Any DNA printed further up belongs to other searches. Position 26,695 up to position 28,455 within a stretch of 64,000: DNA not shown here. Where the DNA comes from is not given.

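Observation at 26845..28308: PhoU covalently fused to a membrane-less PhoR-type histidine kinase inside a single pstSCAB / kinase / regulator operon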

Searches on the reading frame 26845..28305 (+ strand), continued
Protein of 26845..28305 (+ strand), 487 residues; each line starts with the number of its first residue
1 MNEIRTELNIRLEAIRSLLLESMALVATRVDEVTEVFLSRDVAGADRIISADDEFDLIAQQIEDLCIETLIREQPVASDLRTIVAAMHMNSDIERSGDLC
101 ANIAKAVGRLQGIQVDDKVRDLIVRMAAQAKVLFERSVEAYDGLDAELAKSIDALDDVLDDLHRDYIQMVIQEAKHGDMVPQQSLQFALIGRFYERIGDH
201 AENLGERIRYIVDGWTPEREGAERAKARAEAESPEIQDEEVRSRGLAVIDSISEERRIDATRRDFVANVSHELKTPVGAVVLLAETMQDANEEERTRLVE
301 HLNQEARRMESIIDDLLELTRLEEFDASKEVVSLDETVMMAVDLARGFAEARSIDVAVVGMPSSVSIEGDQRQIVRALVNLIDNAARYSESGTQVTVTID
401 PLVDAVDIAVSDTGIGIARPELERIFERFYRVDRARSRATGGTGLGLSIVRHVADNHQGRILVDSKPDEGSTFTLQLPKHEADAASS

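Call 26: search_protein_families(library=pfam, proteins=[L079:8736-10019:+, L008:3379-4515:+, L079:7989-8717:+, L008:2591-3379:+], max_evalue=0.1)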
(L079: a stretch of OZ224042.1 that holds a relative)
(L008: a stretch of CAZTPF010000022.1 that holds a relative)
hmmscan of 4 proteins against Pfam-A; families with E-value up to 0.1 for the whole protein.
L079:8736-10019:+ (428 aa): 5 families
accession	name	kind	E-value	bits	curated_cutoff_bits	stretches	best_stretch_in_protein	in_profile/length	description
PF02518.31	HATPase_c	-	2.6e-31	108.8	26.4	1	291-403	1-110/111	Histidine kinase-, DNA gyrase B-, and HSP90-like ATPase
PF00512.31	HisKA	-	7.6e-15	55.2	26.9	1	182-245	2-65/66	His Kinase A (phospho-acceptor) domain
PF00989.32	PAS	-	2.8e-05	24.5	22.6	1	77-108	2-33/113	PAS fold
PF08448.16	PAS_4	-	6.9e-05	23.5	23.1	1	82-174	1-107/110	PAS fold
PF13581.12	HATPase_c_2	-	0.0044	17.5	27.4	1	312-398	48-125/127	Histidine kinase-like ATPase domain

L008:3379-4515:+ (379 aa): 7 families
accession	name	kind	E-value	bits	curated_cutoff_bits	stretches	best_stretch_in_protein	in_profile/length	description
PF02518.31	HATPase_c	-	2.3e-30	105.7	26.4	1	256-366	1-109/111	Histidine kinase-, DNA gyrase B-, and HSP90-like ATPase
PF00512.31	HisKA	-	9.1e-17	61.3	26.9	1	147-210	2-65/66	His Kinase A (phospho-acceptor) domain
PF08448.16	PAS_4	-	6.4e-07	30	23.1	1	53-142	3-110/110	PAS fold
PF12860.13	PAS_7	-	5e-06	27.1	27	1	89-142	57-112/115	PAS fold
PF13581.12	HATPase_c_2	-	6.4e-06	26.6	27.4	1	259-363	30-126/127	Histidine kinase-like ATPase domain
PF14501.12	HATPase_c_5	-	0.0021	18.4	22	1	260-361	5-96/102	GHKL domain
PF25599.1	Ephrin_CRD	-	0.08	13.4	27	0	258-293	19-51/59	Ephrin cysteine rich domain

L079:7989-8717:+ (243 aa): 1 family
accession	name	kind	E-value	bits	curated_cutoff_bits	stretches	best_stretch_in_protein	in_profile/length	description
PF01895.24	PhoU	-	1.5e-37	128.2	23.5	2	21-108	1-88/89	PhoU domain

L008:2591-3379:+ (263 aa): 1 family
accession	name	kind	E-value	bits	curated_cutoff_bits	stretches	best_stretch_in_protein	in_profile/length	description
PF01895.24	PhoU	-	5.5e-28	97.6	23.5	2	144-229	1-89/89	PhoU domain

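Call 33: predict_structure(alignment_id=A1)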
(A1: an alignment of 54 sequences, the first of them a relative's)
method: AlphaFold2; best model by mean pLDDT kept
length: 487 residues; sequences in the alignment: 54
mean_pLDDT: 82.9   pTM: 0.50
mean pLDDT of the five models: 82.9, 80.6, 80.3, 77.4, 76.1
residues with pLDDT >= 90: 234; 70-90: 169; 50-70: 44; < 50: 40
segments of 3 or more residues with pLDDT < 50: 236-258, 429-441
pLDDT, mean of each block of 10 residues (from residue 1): 76 97 98 96 94 91 93 82 93 95 90 87 98 98 97 95 92 82 83 95 96 87 82 47 34 44 60 69 78 86 79 77 81 95 90 91 92 93 87 93 94 72 56 41 70 89 83 92 62
secondary structure, 60 per line:
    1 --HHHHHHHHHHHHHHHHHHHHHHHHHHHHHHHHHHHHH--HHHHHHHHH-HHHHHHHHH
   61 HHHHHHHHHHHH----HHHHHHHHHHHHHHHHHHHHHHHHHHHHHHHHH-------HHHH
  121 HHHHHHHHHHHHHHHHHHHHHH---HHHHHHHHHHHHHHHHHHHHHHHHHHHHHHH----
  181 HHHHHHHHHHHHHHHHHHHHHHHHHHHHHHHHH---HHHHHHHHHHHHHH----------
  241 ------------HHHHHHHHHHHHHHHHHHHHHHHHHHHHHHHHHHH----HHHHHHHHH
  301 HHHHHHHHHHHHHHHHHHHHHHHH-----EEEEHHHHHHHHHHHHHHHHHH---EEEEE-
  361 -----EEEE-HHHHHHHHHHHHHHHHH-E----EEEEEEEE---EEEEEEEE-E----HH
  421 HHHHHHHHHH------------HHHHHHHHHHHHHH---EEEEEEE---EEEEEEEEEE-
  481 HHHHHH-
elements in order: H3-39 H42-50 H52-72 H77-109 H117-142 H146-176 H181-213 H217-230 H253-287 H292-324 E330-333 H334-351 E355-359 E366-369 H371-387 E394-401 E405-412 H419-430 H443-456 E460-466 E470-479 H481-486

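Call 34: search_solved_structures(query=window:26845-28305:+, max_evalue=0.00001)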
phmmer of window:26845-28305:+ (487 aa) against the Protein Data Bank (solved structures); distinct sequences matched with E-value up to 0.00001: 66 (the best 60 are shown).
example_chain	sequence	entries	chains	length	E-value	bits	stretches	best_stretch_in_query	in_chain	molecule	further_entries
4i5s_A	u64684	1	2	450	2.7e-38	135.4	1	246-481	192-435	Putative histidine kinase CovS; VicK-like protein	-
5uht_A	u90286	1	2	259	1.1e-35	126.8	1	253-482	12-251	Sensor histidine kinase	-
3dge_A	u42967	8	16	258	1.1e-35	126.8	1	253-482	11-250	Sensor protein | Histidine kinase | Sensor histidine kinase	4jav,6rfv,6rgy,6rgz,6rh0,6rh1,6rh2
2c2a_A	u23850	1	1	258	1.1e-35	126.8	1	253-482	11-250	SENSOR HISTIDINE KINASE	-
4u7n_A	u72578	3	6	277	3.5e-35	125.2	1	243-480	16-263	Histidine protein kinase sensor protein | Histidine kinase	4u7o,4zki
6azr_A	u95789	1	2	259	5.4e-35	124.5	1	253-482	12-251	Sensor histidine kinase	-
6rh7_A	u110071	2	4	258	2.7e-34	122.2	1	253-482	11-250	Sensor histidine kinase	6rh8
4jas_A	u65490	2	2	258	2.8e-34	122.2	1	253-482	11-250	Histidine kinase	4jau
5c93_A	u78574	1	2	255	5.6e-34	121.2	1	252-480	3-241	Histidine kinase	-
6paj_A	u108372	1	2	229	9.8e-33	117.1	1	258-481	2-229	Sensor protein SrrB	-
4biu_A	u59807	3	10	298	1.7e-28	103.1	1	238-480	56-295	SENSOR PROTEIN CPXA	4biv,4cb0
4biw_A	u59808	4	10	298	2.1e-28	102.8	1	238-480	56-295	SENSOR PROTEIN CPXA | Sensor histidine kinase CpxA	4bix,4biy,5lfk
4biz_A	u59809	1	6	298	2.2e-27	99.4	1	238-480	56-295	SENSOR PROTEIN CPXA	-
4q20_A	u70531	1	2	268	8.6e-26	94.2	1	257-482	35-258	Sensor protein DivL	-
7z8n_A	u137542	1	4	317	1.5e-25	93.4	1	260-477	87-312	Histidine kinase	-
1xwm_A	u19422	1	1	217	1.6e-23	86.7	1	13-214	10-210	phosphate uptake regulator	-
4q25_A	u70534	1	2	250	3.1e-21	79.2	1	4-237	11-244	Phosphate-specific transport system accessory protein PhoU homolog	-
1t72_A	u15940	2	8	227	2.6e-20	76.2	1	11-216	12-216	Phosphate transport system protein phoU homolog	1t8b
2i0m_A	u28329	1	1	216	7.2e-12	48.4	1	6-214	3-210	Phosphate transport system protein phoU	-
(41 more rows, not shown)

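Call 37: search_protein_representatives(protein=window:26845-28305:+)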
Query: 487 residues. Proteins with E-value up to 0.001 (for the whole library): 1410666; up to 1e-10: 868865; up to 1e-30: 19019. The best 150 are listed.
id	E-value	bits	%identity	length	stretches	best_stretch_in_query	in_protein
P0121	2.5e-159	547.5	58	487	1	10-481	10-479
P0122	2.6e-120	418.9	65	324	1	159-477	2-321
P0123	9.8e-115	400.5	46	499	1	6-480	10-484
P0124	4.5e-101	355.5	44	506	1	10-483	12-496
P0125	8.0e-101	354.7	41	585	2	239-479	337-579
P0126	1.2e-95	337.7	42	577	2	235-481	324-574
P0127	6.3e-95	335.3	33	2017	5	257-482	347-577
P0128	7.4e-77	275.7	49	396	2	195-484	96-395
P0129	5.1e-65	236.7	32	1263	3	257-478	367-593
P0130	1.6e-63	231.7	53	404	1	246-486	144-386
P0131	1.8e-63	231.6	61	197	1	291-479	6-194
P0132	7.3e-62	226.3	51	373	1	212-484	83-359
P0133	9.7e-62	225.9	51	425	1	237-479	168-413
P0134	3.0e-61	224.3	48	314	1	242-481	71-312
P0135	5.2e-61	223.5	47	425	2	245-481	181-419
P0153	5.1e-59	216.9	41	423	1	102-479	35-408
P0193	5.5e-57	210.2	46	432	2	77-237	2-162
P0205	1.5e-56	208.8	40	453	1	94-484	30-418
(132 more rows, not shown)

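Call 38: search_protein_families(library=pfam, proteins=[P0123, P0124, P0125, P0126, P0127, P0128, P0129, P0153, P0205, P0193], max_evalue=0.001)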
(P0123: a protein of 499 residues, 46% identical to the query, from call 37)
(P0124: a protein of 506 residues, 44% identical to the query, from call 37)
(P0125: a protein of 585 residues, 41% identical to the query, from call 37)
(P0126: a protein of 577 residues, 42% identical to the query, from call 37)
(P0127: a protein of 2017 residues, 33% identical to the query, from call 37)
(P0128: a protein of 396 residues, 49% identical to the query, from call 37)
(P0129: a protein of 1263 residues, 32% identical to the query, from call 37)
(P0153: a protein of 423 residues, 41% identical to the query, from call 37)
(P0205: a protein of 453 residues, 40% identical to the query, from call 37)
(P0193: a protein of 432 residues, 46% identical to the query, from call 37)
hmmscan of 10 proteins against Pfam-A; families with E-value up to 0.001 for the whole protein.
P0123 (499 aa): 3 families
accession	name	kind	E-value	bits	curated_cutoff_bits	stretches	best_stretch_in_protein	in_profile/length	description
PF01895.24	PhoU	-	6.9e-31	106.9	23.5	2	23-109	1-87/89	PhoU domain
PF02518.31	HATPase_c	-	2.2e-30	105.8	26.4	1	373-483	1-109/111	Histidine kinase-, DNA gyrase B-, and HSP90-like ATPase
PF00512.31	HisKA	-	3.3e-15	56.3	26.9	1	264-328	2-66/66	His Kinase A (phospho-acceptor) domain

P0124 (506 aa): 4 families
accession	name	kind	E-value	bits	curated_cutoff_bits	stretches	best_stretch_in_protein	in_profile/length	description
PF01895.24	PhoU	-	2.6e-36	124.3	23.5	2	22-108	2-88/89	PhoU domain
PF02518.31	HATPase_c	-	7.9e-30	104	26.4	1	381-492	1-110/111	Histidine kinase-, DNA gyrase B-, and HSP90-like ATPase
PF00512.31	HisKA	-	1.5e-13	51.1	26.9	1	265-335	2-65/66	His Kinase A (phospho-acceptor) domain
PF13581.12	HATPase_c_2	-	0.00013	22.4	27.4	1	385-467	31-110/127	Histidine kinase-like ATPase domain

P0125 (585 aa): 5 families
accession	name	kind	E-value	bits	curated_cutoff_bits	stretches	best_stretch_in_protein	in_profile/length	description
PF01895.24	PhoU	-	1.3e-34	118.8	23.5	2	20-107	1-88/89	PhoU domain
PF02518.31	HATPase_c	-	6.1e-31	107.6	26.4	1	470-579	2-109/111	Histidine kinase-, DNA gyrase B-, and HSP90-like ATPase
PF00512.31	HisKA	-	5.2e-13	49.3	26.9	1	359-424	1-66/66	His Kinase A (phospho-acceptor) domain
PF13581.12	HATPase_c_2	-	2.6e-05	24.7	27.4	1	474-562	32-113/127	Histidine kinase-like ATPase domain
PF14501.12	HATPase_c_5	-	0.00097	19.5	22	0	474-567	6-92/102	GHKL domain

P0126 (577 aa): 5 families
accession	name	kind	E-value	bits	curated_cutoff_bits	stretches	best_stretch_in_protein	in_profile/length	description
PF02518.31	HATPase_c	-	3.8e-30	105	26.4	1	462-572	1-109/111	Histidine kinase-, DNA gyrase B-, and HSP90-like ATPase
PF01895.24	PhoU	-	1.6e-28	99.3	23.5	2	123-205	4-89/89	PhoU domain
PF00512.31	HisKA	-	7.5e-14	52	26.9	1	351-415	2-66/66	His Kinase A (phospho-acceptor) domain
PF13581.12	HATPase_c_2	-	9.9e-05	22.8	27.4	1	465-569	30-126/127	Histidine kinase-like ATPase domain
PF02502.23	LacAB_rpiB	-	0.00062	20.2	24.7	0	469-510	28-69/138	Ribose/Galactose Isomerase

P0127 (2017 aa): 9 families
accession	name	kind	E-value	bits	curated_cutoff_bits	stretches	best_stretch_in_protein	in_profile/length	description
PF02518.31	HATPase_c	-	3.6e-120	394.9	26.4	4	1480-1588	2-109/111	Histidine kinase-, DNA gyrase B-, and HSP90-like ATPase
PF00512.31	HisKA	-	2.1e-58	194.7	26.9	4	780-852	1-66/66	His Kinase A (phospho-acceptor) domain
PF00072.30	Response_reg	-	1.6e-52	176.8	30.2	2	1637-1748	1-111/111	Response regulator receiver domain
PF13581.12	HATPase_c_2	-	2.4e-17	63.6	27.4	0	1895-1976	30-111/127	Histidine kinase-like ATPase domain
PF13589.12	HATPase_c_3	-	3.2e-13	50.3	25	1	1897-1970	3-80/137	Histidine kinase-, DNA gyrase B-, and HSP90-like ATPase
PF13185.12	GAF_2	-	1.6e-09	38.5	28.6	1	1212-1346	14-135/136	GAF domain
PF14501.12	HATPase_c_5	-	8.9e-08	32.4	22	0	903-990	6-89/102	GHKL domain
PF08448.16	PAS_4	-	1.8e-05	25.3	23.1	0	1087-1178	20-108/110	PAS fold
PF13492.12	GAF_3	-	0.00014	22.7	27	0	206-331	22-129/129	GAF domain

P0128 (396 aa): 4 families
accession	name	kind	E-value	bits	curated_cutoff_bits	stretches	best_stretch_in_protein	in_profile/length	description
PF02518.31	HATPase_c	-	8.5e-33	113.6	26.4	1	280-390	1-109/111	Histidine kinase-, DNA gyrase B-, and HSP90-like ATPase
PF01895.24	PhoU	-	7.5e-21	74.7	23.5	1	21-109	1-89/89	PhoU domain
PF00512.31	HisKA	-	1.4e-14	54.3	26.9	1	164-235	2-66/66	His Kinase A (phospho-acceptor) domain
PF13581.12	HATPase_c_2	-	1.3e-06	28.9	27.4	1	281-386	28-125/127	Histidine kinase-like ATPase domain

P0129 (1263 aa): 8 families
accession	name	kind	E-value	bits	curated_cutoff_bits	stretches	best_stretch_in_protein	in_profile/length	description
PF02518.31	HATPase_c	-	1.7e-86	286.4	26.4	3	487-594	3-109/111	Histidine kinase-, DNA gyrase B-, and HSP90-like ATPase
PF00512.31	HisKA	-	3.7e-41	139.5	26.9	3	792-858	2-66/66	His Kinase A (phospho-acceptor) domain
PF00072.30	Response_reg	-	6.8e-26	91.1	30.2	1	644-755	1-111/111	Response regulator receiver domain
PF13581.12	HATPase_c_2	-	1.5e-16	61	27.4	1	1118-1225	12-104/127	Histidine kinase-like ATPase domain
PF13589.12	HATPase_c_3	-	3.9e-07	30.6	25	0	1156-1226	3-78/137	Histidine kinase-, DNA gyrase B-, and HSP90-like ATPase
PF08448.16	PAS_4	-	1.6e-05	25.6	23.1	1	77-182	7-109/110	PAS fold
PF13185.12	GAF_2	-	0.00014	22.5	28.6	1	209-349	9-135/136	GAF domain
PF14501.12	HATPase_c_5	-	0.00023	21.5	22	0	910-999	7-91/102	GHKL domain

P0153 (423 aa): 5 families
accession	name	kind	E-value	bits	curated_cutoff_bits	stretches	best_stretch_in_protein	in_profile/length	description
PF02518.31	HATPase_c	-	4.5e-31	108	26.4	1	298-408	1-109/111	Histidine kinase-, DNA gyrase B-, and HSP90-like ATPase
PF00512.31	HisKA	-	3.3e-16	59.5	26.9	1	189-253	2-66/66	His Kinase A (phospho-acceptor) domain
PF08448.16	PAS_4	-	5e-05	23.9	23.1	1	95-184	7-110/110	PAS fold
PF13581.12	HATPase_c_2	-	0.00031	21.2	27.4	1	300-404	29-125/127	Histidine kinase-like ATPase domain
PF13589.12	HATPase_c_3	-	0.00098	19.6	25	0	304-376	4-77/137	Histidine kinase-, DNA gyrase B-, and HSP90-like ATPase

P0205 (453 aa): 5 families
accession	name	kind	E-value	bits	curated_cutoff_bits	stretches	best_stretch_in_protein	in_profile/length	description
PF02518.31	HATPase_c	-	2.9e-32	111.8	26.4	1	303-414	1-110/111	Histidine kinase-, DNA gyrase B-, and HSP90-like ATPase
PF00512.31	HisKA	-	7e-17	61.7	26.9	1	194-259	2-66/66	His Kinase A (phospho-acceptor) domain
PF08448.16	PAS_4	-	1.4e-06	29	23.1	1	95-189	3-110/110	PAS fold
PF13581.12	HATPase_c_2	-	2e-05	25.1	27.4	1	306-390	30-111/127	Histidine kinase-like ATPase domain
PF13426.13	PAS_9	-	8.6e-05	23.2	27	1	98-186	2-103/103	PAS domain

P0193 (432 aa): 2 families
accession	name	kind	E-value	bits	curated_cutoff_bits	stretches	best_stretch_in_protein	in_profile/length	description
PF01895.24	PhoU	-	1.3e-17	64.4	23.5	2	48-133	1-89/89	PhoU domain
PF00512.31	HisKA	-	2.9e-17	62.9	26.9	1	333-396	2-65/66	His Kinase A (phospho-acceptor) domain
